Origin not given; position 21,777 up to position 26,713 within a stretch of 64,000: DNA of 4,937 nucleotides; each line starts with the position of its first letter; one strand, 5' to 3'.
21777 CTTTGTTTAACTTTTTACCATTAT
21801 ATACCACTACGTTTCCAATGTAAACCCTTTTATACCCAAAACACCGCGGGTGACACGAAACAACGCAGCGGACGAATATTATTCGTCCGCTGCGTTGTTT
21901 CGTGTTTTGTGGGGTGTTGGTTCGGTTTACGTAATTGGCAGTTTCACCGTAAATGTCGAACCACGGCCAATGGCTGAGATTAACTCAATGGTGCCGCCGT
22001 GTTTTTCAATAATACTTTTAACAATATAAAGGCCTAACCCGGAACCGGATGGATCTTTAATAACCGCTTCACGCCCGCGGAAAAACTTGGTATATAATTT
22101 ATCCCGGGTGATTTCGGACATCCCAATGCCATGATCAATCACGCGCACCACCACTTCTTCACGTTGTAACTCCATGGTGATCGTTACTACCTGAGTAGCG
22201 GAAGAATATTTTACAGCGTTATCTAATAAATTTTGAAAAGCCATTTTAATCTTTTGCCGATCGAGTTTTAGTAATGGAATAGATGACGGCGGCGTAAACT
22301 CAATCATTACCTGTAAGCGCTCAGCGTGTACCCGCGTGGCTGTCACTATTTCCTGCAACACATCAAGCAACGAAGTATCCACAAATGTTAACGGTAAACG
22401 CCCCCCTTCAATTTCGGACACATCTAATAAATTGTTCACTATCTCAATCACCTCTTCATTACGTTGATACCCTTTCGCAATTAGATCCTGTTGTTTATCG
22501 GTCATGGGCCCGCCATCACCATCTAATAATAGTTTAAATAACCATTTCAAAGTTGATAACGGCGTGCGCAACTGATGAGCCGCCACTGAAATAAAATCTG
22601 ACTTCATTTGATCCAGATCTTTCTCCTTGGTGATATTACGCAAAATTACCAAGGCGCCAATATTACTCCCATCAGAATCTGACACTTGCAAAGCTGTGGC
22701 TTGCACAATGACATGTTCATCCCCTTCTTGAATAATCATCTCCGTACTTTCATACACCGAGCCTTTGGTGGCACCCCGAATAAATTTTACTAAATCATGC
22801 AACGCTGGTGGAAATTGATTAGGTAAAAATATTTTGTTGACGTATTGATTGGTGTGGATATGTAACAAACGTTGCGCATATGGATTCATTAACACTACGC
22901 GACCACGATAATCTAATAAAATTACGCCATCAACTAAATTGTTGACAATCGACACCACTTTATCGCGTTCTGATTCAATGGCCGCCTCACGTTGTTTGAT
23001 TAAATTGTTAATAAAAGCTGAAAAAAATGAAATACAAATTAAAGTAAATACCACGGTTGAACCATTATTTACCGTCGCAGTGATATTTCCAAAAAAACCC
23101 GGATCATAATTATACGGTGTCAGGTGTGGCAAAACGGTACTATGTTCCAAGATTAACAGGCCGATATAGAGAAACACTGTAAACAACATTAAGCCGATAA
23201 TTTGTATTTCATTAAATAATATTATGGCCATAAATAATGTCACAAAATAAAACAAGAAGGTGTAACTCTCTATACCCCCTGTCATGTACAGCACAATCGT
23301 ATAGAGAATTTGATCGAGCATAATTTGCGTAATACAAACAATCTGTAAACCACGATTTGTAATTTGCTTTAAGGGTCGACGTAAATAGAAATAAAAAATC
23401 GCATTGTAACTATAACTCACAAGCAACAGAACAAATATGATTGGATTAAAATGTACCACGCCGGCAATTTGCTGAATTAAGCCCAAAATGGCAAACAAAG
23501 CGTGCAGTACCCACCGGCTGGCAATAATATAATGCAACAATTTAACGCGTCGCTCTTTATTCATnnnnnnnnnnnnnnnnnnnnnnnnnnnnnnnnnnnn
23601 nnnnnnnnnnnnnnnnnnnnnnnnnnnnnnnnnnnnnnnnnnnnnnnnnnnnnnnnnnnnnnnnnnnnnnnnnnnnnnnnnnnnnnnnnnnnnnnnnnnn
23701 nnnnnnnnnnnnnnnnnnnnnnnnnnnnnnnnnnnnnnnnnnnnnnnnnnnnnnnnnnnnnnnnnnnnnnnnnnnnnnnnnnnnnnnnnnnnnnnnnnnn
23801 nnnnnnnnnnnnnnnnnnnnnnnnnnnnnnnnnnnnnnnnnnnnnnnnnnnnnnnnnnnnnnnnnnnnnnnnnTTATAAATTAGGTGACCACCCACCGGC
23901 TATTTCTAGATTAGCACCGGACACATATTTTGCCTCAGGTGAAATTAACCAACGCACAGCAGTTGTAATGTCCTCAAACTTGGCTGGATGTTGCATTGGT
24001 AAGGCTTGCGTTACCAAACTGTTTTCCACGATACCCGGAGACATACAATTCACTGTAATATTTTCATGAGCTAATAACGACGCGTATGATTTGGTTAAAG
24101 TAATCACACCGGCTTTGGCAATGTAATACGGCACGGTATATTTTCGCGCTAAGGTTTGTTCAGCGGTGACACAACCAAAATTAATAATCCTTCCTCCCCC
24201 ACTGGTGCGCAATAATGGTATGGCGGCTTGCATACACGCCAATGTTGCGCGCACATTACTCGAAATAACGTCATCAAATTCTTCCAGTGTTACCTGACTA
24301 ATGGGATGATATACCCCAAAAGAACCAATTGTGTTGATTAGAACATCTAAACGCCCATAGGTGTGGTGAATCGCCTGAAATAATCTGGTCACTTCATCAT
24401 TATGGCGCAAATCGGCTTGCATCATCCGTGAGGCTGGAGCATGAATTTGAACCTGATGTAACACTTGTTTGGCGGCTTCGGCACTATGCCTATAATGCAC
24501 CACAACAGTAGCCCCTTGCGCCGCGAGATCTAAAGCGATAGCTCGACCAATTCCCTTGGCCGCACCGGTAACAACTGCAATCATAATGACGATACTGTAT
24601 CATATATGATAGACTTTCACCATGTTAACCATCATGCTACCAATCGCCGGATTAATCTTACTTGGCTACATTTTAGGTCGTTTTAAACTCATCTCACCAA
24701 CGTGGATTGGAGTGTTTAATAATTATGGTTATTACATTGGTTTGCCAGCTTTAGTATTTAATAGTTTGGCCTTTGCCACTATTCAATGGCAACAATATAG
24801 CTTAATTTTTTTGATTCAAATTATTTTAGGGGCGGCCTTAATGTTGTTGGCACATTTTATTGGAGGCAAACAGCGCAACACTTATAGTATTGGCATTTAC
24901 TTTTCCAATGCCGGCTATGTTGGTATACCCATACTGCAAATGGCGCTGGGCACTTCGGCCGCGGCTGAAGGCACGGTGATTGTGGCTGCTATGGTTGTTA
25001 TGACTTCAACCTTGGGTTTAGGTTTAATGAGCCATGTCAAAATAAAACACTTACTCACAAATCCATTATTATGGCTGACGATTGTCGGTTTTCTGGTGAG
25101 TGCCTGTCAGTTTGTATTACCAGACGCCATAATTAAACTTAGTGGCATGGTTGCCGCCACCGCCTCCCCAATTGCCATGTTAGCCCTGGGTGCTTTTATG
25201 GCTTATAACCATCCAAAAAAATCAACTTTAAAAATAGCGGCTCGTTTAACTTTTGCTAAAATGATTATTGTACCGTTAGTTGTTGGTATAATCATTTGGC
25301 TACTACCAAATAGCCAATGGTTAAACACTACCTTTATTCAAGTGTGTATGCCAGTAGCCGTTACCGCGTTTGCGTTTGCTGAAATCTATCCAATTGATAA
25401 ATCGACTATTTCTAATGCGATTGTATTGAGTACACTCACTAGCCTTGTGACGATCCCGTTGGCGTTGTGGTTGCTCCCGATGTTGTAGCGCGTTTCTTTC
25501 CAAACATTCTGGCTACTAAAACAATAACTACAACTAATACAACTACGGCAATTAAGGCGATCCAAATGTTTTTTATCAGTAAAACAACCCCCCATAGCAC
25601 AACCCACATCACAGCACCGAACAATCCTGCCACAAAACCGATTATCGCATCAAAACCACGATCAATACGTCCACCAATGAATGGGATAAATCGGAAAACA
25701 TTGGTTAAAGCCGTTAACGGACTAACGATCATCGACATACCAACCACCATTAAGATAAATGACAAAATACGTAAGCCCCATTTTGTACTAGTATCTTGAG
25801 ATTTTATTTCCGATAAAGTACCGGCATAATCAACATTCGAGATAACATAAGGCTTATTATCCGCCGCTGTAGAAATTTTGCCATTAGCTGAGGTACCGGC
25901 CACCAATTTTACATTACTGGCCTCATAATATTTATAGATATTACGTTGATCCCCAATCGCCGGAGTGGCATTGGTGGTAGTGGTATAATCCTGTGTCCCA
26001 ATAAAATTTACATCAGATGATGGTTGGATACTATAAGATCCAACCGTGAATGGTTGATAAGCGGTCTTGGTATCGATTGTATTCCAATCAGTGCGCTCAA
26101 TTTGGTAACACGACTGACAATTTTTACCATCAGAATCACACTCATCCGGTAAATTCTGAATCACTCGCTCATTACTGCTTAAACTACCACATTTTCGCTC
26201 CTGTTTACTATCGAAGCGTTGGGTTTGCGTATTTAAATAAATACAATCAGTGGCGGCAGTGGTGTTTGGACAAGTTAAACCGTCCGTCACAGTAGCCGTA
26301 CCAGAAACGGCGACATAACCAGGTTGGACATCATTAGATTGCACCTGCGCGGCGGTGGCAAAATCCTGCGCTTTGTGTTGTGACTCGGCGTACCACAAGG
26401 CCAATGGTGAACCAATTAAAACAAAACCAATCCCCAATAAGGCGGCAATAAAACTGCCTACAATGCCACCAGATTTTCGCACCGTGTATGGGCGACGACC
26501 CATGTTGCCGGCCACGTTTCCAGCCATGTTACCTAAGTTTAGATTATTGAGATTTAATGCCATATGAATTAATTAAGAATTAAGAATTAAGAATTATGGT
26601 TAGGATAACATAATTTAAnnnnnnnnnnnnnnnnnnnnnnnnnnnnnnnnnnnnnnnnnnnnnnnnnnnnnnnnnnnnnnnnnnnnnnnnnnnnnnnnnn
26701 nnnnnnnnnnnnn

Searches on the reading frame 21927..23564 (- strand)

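Call 74: search_protein_families(library=pfam, proteins=[window:21927-23564:-], max_evalue=0.001)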
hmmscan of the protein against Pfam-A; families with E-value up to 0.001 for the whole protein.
window:21927-23564:- (545 aa): 8 families
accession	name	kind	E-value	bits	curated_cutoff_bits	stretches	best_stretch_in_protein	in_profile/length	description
PF02518.31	HATPase_c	-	4.2e-26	92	26.4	1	435-544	2-109/111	Histidine kinase-, DNA gyrase B-, and HSP90-like ATPase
PF00512.31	HisKA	-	5.7e-12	46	26.9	1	320-388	1-66/66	His Kinase A (phospho-acceptor) domain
PF08448.16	PAS_4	-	2.1e-07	31.6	23.1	1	208-315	2-109/110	PAS fold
PF00989.32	PAS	-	2.4e-06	28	22.6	1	203-310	3-112/113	PAS fold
PF13581.12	HATPase_c_2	-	2.7e-06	27.9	27.4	1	410-521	22-111/127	Histidine kinase-like ATPase domain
PF14501.12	HATPase_c_5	-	3.7e-06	27.2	22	1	436-530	3-90/102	GHKL domain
PF13426.13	PAS_9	-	4.2e-05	24.2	27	1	212-313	2-103/103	PAS domain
PF13188.13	PAS_8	-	0.00038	20.7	21.8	1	205-240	5-42/65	PAS domain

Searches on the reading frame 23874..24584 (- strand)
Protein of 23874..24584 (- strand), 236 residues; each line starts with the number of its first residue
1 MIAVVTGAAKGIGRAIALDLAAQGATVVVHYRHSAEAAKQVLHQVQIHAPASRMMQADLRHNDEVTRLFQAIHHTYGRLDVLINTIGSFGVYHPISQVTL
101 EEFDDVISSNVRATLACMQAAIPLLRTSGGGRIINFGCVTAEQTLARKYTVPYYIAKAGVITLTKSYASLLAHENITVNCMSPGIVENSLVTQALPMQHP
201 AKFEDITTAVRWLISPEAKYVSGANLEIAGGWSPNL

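Call 74: search_protein_families(library=pfam, proteins=[window:23874-24584:-], max_evalue=0.001)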
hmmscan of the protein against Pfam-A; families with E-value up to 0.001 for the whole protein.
window:23874-24584:- (236 aa): 5 families
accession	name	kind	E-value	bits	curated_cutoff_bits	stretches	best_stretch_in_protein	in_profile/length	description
PF13561.12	adh_short_C2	-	2.1e-46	158.9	27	1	7-233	1-236/236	Enoyl-(Acyl carrier protein) reductase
PF00106.31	adh_short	-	1e-41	143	26.6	1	2-193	2-189/195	short chain dehydrogenase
PF08659.16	KR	-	3.6e-08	34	22.6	1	4-120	4-122/180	KR domain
PF08643.16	DUF1776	-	4.8e-06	26.6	25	1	8-186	12-199/294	Fungal family of unknown function (DUF1776)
PF01370.27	Epimerase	-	3.9e-05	23.6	20.9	1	4-138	2-115/240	NAD dependent epimerase/dehydratase family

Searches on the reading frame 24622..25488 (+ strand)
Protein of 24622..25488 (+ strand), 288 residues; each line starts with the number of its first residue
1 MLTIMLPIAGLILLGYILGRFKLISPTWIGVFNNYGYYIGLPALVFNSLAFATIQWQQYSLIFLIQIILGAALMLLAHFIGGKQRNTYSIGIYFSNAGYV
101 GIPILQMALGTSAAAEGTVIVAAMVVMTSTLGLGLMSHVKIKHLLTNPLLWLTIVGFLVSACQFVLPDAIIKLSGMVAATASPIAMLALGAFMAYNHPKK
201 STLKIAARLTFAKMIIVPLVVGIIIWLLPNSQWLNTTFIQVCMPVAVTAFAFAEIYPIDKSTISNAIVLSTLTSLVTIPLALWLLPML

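Call 74: search_protein_families(library=pfam, proteins=[window:24622-25488:+], max_evalue=0.001)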
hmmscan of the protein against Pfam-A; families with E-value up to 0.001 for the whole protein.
window:24622-25488:+ (288 aa): 1 family
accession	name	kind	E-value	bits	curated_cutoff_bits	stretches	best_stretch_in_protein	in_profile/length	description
PF03547.23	Mem_trans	-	6e-22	78.1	25.7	2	136-280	192-341/343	Membrane transport protein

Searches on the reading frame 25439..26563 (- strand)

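Call 74: search_protein_families(library=pfam, proteins=[window:25439-26563:-], max_evalue=0.001)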
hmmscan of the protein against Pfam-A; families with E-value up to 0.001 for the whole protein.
window:25439-26563:- (374 aa): 1 family
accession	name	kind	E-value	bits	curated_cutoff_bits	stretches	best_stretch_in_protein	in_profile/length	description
PF07787.17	TMEM43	-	3e-12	46.9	23.3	1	179-333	99-246/250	Transmembrane protein 43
